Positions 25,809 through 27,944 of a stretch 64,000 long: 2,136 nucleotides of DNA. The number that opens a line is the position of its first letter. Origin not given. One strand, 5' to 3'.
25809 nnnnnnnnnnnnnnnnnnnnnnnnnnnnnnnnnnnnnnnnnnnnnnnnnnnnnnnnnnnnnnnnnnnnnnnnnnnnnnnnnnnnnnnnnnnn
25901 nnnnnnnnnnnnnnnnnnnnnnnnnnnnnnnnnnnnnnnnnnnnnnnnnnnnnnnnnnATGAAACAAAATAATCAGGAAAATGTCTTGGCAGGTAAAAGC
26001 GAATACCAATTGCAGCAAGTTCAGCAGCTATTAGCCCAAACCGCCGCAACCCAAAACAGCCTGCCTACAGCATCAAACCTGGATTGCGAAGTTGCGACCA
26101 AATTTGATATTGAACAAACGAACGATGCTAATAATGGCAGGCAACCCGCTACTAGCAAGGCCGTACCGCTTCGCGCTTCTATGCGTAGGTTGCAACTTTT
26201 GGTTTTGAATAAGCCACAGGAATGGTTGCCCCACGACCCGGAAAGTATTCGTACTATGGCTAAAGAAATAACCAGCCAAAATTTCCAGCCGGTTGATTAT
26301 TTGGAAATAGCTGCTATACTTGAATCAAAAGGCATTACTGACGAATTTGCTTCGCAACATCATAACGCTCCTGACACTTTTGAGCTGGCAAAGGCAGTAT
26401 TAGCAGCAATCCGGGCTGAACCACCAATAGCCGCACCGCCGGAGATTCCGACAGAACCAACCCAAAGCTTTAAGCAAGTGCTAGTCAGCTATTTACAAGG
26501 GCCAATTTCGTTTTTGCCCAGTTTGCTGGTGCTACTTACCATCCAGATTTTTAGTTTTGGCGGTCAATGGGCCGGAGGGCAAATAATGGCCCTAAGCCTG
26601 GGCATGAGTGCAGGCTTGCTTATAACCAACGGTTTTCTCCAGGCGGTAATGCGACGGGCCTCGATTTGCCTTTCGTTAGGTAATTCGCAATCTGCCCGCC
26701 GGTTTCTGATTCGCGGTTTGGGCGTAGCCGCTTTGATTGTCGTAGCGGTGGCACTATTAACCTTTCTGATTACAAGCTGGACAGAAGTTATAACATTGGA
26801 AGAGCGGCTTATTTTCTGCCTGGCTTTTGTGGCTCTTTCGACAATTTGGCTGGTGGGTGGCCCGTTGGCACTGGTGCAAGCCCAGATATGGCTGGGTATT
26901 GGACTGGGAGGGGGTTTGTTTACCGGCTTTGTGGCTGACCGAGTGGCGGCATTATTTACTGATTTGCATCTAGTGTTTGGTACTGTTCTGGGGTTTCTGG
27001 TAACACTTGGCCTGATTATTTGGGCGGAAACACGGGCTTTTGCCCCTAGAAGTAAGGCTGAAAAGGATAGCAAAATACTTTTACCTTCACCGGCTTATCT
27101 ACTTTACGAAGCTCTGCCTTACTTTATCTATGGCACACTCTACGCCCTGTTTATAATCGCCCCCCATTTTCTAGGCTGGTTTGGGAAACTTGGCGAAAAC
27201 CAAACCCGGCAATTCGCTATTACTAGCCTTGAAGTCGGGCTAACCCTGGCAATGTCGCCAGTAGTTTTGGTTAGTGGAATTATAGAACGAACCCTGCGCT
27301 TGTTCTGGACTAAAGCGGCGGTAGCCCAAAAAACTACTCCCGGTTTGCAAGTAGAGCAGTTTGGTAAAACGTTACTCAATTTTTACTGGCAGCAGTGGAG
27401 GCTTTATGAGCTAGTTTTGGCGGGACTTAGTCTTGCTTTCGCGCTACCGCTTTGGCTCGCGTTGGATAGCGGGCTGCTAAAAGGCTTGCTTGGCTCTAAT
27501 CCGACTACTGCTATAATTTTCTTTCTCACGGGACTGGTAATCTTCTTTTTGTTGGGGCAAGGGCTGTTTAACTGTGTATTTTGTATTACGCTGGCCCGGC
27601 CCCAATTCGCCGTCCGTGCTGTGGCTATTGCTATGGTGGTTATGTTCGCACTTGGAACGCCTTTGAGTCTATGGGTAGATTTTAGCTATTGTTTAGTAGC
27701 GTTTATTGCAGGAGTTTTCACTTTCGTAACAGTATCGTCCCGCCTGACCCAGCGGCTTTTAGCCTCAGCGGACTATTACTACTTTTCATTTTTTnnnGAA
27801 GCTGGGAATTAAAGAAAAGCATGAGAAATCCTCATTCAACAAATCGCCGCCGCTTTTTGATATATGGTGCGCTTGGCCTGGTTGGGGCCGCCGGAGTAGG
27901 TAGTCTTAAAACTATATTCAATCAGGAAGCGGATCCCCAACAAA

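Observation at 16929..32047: Bacterial exopolysaccharide locus with the gene content of the fungal galactosaminogalactan (GAG) cluster, built around a PelF-type synthase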

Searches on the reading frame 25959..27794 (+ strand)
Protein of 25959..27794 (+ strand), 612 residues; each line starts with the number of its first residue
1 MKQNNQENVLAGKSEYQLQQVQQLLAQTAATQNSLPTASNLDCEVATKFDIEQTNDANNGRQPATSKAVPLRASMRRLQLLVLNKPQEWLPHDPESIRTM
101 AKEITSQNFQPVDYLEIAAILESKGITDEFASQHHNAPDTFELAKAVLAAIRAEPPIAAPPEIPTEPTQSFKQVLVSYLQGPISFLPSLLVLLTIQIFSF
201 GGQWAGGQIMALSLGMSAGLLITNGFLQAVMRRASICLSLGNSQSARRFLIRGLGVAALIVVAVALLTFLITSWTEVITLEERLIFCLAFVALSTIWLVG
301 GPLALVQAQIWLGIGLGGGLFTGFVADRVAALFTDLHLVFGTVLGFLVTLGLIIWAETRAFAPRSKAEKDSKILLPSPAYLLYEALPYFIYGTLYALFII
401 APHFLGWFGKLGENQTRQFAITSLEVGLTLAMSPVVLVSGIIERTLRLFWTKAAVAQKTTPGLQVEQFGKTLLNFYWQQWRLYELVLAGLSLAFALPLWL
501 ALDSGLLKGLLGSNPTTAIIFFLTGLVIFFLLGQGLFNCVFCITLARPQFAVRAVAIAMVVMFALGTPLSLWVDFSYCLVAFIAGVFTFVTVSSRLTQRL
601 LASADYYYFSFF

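Call 21: search_protein_families(library=pfam, proteins=[window:25959-27794:+], max_evalue=10)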
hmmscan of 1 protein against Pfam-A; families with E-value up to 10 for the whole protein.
seq(612 aa): 1 family
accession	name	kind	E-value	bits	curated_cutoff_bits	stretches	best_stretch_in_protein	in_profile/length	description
PF10716.14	NdhL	-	0.063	13.7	25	1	252-293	17-58/76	NADH dehydrogenase transmembrane subunit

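Call 53: predict_structure(alignment_id=A1)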
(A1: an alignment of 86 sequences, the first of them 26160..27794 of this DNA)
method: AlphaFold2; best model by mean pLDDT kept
length: 545 residues; sequences in the alignment: 86
mean_pLDDT: 92.5   pTM: 0.87
mean pLDDT of the five models: 92.5, 91.0, 91.0, 90.4, 90.2
residues with pLDDT >= 90: 454; 70-90: 69; 50-70: 19; < 50: 3
segments of 3 or more residues with pLDDT < 50: 1-3
pLDDT, mean of each block of 10 residues (from residue 1): 51 56 88 92 84 94 95 95 88 77 94 95 93 89 94 95 95 93 97 98 96 96 97 96 97 97 95 95 98 92 85 96 97 96 95 91 95 96 94 92 98 98 95 87 83 95 98 97 98 98 98 98 99 96 87
secondary structure, 60 per line:
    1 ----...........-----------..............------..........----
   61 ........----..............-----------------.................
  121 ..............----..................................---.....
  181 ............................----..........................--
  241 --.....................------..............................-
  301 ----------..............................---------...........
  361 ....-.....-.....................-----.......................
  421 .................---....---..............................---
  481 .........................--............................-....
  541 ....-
elements in order: H5-15 H27-40 H47-56 H61-68 H73-86 H104-134 H139-172 H176-208 H213-238 H243-263 H270-299 H311-340 H350-364 H366-370 H372-392 H398-437 H441-444 H448-477 H481-505 H508-535 H537-544

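Call 55: fold_search(model_id=the predicted structure, library=pdb)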
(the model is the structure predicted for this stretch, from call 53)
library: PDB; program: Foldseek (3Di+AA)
matches with E <= 10: 273; with E <= 0.001: 28
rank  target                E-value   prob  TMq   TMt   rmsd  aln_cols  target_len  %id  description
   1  6hfb_B                1.6e-05  1.00  0.54  0.63   6.4       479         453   12  Outward-facing conformation of a multidrug resistance MATE family transporter of the MOP superfamily. (released 2019-06-12)
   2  4z3n                  1.8e-05  1.00  0.52  0.64   6.2       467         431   13  Crystal structure of the MATE transporter ClbM (released 2016-01-13)
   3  9r1f_A                2.3e-05  1.00  0.54  0.60   6.7       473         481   13  Cryo-EM structure of human MATE1 in complex with metformin (released 2025-11-05)
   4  3wbn_A                3.8e-05  1.00  0.53  0.62   6.4       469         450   12  Crystal structure of MATE in complex with MaL6 (released 2013-06-12)
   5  6gwh                  4.3e-05  1.00  0.53  0.63   6.1       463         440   14  Outward-facing conformation of a multidrug resistance MATE family transporter of the MOP superfamily. (released 2019-06-05)
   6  4mlb_C                6.1e-05  1.00  0.55  0.64   5.9       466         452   12  Reverse polarity of binding pocket suggests different function of a MOP superfamily transporter from Pyrococcus furios (released 2013-09-25)
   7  6hfb_D                6.6e-05  1.00  0.54  0.62   6.3       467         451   13  Outward-facing conformation of a multidrug resistance MATE family transporter of the MOP superfamily. (released 2019-06-12)
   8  9r10_A                7.2e-05  1.00  0.55  0.60   6.1       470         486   15  Cryo-EM structure of human MATE1 in complex with cimetidine (released 2025-11-05)
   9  3vvn                  7.8e-05  1.00  0.52  0.62   6.6       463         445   15  Crystal structure of MATE in the straight conformation (released 2013-04-03)
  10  4mlb_A                8.4e-05  1.00  0.54  0.63   6.4       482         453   11  Reverse polarity of binding pocket suggests different function of a MOP superfamily transporter from Pyrococcus furios (released 2013-09-25)
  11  3w4t                  8.4e-05  1.00  0.54  0.64   6.2       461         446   12  Crystal structure of MATE P26A mutant (released 2013-04-03)
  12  9rsj_A                1.2e-04  1.00  0.54  0.63   6.5       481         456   13  Cryo-EM structure of MATE transporter NorM-VC in complex with doxorubicin (released 2025-11-26)
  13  9r1g_A                1.5e-04  1.00  0.55  0.61   6.2       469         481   14  Cryo-EM structure of human MATE1 (released 2025-11-05)
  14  3vvo                  1.5e-04  1.00  0.53  0.63   6.5       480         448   14  Crystal structure of MATE in the bent conformation (released 2013-04-03)
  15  4mlb_B                1.7e-04  1.00  0.51  0.59   6.8       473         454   12  Reverse polarity of binding pocket suggests different function of a MOP superfamily transporter from Pyrococcus furios (released 2013-09-25)
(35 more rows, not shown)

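Call 69: search_protein_families(library=pfam, alignment_id=A3, max_evalue=0.01)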
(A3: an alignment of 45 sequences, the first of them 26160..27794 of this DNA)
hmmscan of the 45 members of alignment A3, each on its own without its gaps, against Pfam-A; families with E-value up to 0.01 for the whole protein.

A. member 1, window:26160-27794:+ (545 aa): 0 families

B. families by the number of members that match (of 45 scanned): 8 families
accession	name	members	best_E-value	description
PF11997.14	DUF3492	44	1.5e-50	Domain of unknown function (DUF3492)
PF13692.12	Glyco_trans_1_4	44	1.8e-34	Glycosyl transferases group 1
PF00534.26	Glycos_transf_1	44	3e-33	Glycosyl transferases group 1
PF13439.12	Glyco_transf_4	44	8.9e-10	Glycosyltransferase Family 4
PF20706.3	GT4-conflict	43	9.3e-13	Family 4 Glycosyltransferase in conflict systems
PF13524.12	Glyco_trans_1_2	40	5.3e-08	Glycosyl transferase-like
PF13579.12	Glyco_trans_4_4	5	1.1e-07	Glycosyl transferase 4-like domain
PF16933.10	PelG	5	2.8e-06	Putative exopolysaccharide Exporter (EPS-E)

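Call 85: search_protein_representatives(protein=window:26160-27794:+)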
Query: 545 residues. Proteins with E-value up to 0.001 (for the whole library): 445; up to 1e-10: 294; up to 1e-30: 111. The best 150 are listed.
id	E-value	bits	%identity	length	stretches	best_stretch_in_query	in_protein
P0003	2.3e-195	666.8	57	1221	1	5-545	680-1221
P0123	2.0e-134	465.8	46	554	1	18-545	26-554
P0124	6.2e-107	375.0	38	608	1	8-543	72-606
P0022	1.8e-102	360.3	38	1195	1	19-541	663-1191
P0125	2.2e-101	356.7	40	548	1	21-545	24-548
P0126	5.5e-100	352.1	43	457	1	104-545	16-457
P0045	4.7e-99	349.0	39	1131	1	30-543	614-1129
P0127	2.5e-97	343.3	39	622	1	28-543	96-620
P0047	4.2e-97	342.6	38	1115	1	30-543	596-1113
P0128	4.9e-97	342.4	41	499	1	45-545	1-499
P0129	1.1e-96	341.2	37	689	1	19-545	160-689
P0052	3.4e-96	339.6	39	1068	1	9-543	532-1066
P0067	2.8e-93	330.0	38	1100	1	32-543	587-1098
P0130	9.8e-92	324.9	46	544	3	254-433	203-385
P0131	1.4e-91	324.4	36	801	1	21-543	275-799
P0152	1.6e-65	238.4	30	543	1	32-545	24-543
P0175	3.0e-48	181.4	29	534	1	34-545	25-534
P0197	8.8e-37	143.5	26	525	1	27-542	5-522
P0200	1.3e-36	143.0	27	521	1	31-542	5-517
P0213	7.8e-32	127.2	26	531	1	35-544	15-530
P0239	3.0e-26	108.8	23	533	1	22-542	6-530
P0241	4.2e-26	108.3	26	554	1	28-545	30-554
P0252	2.2e-24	102.6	26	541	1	30-545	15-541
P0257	9.1e-24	100.6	26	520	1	37-545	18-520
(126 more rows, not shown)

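Call 86: search_protein_families(library=pfam, proteins=[P0123, P0152, P0175, P0197, P0200, P0213, P0239, P0241, P0252, P0257], max_evalue=0.1)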
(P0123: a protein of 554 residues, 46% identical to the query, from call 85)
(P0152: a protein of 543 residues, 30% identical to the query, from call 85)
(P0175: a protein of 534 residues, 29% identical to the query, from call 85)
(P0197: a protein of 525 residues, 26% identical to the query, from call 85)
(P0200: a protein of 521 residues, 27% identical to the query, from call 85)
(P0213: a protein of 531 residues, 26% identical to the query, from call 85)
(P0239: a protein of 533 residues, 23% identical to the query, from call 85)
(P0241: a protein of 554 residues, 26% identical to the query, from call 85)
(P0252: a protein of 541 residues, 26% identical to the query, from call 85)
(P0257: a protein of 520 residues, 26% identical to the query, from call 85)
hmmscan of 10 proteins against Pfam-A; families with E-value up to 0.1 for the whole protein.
P0123 (554 aa): 0 families

P0152 (543 aa): 0 families

P0175 (534 aa): 0 families

P0197 (525 aa): 1 family
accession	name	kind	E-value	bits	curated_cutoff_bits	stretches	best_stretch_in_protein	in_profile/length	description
PF23933.1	DUF7269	-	0.056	13.9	29.1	1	5-48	91-133/162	Family of unknown function (DUF7269)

P0200 (521 aa): 1 family
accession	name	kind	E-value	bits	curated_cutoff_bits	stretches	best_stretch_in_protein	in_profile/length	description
PF16933.10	PelG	-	6.1e-06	25.8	29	1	72-517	15-452/452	Putative exopolysaccharide Exporter (EPS-E)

P0213 (531 aa): 1 family
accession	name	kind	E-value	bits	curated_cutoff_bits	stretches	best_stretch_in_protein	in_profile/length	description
PF16933.10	PelG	-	2.6e-10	40.2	29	1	129-528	65-452/452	Putative exopolysaccharide Exporter (EPS-E)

P0239 (533 aa): 1 family
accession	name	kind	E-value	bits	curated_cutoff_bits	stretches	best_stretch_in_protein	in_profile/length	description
PF16933.10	PelG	-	0.052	12.9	29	0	96-530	24-452/452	Putative exopolysaccharide Exporter (EPS-E)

P0241 (554 aa): 1 family
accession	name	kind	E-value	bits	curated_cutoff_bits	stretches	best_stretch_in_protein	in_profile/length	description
PF16933.10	PelG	-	7.1e-06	25.6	29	1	123-384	31-288/452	Putative exopolysaccharide Exporter (EPS-E)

P0252 (541 aa): 0 families

P0257 (520 aa): 1 family
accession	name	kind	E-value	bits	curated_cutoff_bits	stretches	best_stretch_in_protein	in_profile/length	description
PF16933.10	PelG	-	6.3e-14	52.2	29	1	98-515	31-450/452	Putative exopolysaccharide Exporter (EPS-E)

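Call 105: search_protein_families(library=ncbifam, proteins=[window:26160-27794:+, P0257, P0213], max_evalue=0.01)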
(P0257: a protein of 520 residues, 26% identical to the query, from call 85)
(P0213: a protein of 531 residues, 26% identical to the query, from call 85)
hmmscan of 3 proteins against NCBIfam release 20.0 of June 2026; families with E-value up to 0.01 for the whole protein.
window:26160-27794:+ (545 aa): 0 families

P0257 (520 aa): 0 families

P0213 (531 aa): 0 families

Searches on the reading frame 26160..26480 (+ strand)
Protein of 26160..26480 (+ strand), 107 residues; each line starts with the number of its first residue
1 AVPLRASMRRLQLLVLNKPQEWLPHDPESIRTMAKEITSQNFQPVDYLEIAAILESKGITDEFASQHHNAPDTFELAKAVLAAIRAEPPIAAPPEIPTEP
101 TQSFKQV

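Call 71: search_protein_families(library=pfam, proteins=[window:26160-26480:+], max_evalue=1)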
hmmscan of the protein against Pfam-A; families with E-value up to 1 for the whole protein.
window:26160-26480:+ (107 aa): 0 families
